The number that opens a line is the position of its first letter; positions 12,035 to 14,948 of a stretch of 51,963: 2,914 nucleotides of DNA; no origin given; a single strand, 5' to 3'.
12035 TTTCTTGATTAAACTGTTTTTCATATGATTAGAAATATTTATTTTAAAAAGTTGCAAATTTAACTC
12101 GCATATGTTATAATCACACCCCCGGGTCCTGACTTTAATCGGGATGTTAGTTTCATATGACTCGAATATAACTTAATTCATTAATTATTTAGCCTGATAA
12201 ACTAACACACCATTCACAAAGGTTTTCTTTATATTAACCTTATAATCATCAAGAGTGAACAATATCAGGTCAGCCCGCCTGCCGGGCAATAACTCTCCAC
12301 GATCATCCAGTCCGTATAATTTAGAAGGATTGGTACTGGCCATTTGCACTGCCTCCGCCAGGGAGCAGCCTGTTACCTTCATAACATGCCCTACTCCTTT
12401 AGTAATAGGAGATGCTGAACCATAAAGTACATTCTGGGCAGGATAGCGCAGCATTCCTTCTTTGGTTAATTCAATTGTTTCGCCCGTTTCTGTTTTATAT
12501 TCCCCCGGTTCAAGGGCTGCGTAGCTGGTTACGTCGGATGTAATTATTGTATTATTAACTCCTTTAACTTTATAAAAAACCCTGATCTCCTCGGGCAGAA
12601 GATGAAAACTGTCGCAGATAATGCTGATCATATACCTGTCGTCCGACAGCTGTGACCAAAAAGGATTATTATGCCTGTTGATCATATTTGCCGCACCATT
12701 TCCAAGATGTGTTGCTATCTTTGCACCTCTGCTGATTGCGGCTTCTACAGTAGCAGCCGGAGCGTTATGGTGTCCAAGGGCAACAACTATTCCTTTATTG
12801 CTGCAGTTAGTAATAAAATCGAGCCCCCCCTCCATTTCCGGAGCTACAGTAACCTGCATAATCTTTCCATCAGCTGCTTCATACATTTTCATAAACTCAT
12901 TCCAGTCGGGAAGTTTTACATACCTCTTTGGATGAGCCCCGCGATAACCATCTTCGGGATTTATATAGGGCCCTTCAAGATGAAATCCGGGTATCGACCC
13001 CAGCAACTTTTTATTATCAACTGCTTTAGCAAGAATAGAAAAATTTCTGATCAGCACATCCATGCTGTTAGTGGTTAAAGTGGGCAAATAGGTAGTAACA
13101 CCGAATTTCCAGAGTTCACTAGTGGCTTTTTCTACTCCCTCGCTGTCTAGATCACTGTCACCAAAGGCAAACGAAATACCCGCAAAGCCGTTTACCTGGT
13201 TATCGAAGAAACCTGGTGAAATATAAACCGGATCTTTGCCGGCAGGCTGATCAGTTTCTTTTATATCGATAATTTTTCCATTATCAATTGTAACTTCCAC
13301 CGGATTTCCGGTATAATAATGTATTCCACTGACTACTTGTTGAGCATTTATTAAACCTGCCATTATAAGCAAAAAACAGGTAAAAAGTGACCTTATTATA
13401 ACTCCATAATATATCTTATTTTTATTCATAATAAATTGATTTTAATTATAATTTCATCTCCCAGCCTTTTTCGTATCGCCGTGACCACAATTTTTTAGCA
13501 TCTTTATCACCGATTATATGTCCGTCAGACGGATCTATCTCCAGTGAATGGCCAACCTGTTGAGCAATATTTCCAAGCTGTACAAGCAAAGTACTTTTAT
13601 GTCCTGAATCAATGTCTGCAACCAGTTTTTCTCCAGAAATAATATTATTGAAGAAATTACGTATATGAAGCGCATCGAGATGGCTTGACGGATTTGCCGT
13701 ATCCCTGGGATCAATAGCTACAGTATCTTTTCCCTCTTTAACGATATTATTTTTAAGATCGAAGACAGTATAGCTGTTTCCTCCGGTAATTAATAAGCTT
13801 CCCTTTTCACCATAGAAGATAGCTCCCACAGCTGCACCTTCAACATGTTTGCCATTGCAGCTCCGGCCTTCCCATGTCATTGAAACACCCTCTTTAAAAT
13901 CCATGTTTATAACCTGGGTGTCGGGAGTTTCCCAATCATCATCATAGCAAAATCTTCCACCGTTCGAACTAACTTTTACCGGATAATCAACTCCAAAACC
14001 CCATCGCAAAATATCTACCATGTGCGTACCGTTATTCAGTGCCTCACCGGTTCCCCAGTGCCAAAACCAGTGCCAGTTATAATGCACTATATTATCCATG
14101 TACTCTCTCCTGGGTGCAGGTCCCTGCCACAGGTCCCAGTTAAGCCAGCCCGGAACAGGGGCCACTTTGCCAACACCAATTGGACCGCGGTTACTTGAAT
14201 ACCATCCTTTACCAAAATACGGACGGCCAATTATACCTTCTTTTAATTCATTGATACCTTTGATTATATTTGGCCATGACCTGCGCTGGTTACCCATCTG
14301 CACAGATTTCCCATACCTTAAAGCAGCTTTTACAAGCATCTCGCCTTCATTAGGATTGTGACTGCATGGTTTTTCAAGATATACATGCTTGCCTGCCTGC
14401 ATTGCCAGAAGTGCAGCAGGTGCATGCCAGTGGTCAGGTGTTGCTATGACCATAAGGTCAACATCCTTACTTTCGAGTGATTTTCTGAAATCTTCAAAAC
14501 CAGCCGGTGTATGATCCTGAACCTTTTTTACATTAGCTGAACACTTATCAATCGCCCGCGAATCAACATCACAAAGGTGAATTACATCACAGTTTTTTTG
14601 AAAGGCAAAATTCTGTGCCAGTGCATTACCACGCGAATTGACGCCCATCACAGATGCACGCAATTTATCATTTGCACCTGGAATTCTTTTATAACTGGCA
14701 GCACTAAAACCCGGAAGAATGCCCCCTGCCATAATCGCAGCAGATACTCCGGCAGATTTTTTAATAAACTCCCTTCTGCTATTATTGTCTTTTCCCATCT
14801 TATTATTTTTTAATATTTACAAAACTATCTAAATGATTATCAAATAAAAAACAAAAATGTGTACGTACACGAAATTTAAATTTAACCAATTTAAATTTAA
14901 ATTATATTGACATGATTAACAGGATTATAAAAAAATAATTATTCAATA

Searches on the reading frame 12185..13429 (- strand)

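Call 5: search_protein_families(library=pfam, proteins=[window:12185-13429:-], max_evalue=0.01)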
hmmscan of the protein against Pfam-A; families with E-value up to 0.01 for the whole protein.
window:12185-13429:- (414 aa): 2 families
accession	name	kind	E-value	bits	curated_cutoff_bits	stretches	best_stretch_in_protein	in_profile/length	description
PF01979.26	Amidohydro_1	-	8.6e-22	78.3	25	1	69-410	1-345/345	Amidohydrolase family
PF07969.17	Amidohydro_3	-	6.7e-07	29.6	29.7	1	355-411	407-472/472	Amidohydrolase family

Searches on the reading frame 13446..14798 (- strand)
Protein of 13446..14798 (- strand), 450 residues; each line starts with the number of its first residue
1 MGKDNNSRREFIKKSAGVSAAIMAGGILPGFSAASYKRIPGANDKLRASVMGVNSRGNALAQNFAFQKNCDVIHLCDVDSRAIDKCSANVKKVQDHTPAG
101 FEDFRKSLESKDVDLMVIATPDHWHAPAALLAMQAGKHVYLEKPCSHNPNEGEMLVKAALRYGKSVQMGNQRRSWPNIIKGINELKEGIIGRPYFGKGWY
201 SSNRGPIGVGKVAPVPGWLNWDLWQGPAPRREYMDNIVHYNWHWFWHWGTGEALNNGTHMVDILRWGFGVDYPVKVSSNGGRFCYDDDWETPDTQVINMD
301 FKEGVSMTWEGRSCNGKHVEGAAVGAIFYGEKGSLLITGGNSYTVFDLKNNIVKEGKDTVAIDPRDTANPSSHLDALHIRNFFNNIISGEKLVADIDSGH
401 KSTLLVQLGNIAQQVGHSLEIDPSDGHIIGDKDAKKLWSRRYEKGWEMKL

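Call 5: search_protein_families(library=pfam, proteins=[window:13446-14798:-], max_evalue=0.01)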
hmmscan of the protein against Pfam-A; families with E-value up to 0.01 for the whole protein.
window:13446-14798:- (450 aa): 4 families
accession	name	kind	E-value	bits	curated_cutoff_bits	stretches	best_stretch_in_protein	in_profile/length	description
PF19051.5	GFO_IDH_MocA_C2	-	1.2e-16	61.4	23.3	2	212-329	45-162/254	Oxidoreductase family, C-terminal alpha/beta domain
PF01408.29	GFO_IDH_MocA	-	6.4e-14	53.1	24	1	49-169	4-119/120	Oxidoreductase family, NAD-binding Rossmann fold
PF02894.22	GFO_IDH_MocA_C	-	2.5e-09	37.7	22.9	1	234-417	30-214/218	Oxidoreductase family, C-terminal alpha/beta domain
PF22725.1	GFO_IDH_MocA_C3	-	1e-07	32.4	27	1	240-335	31-123/124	GFO/IDH/MocA C-terminal domain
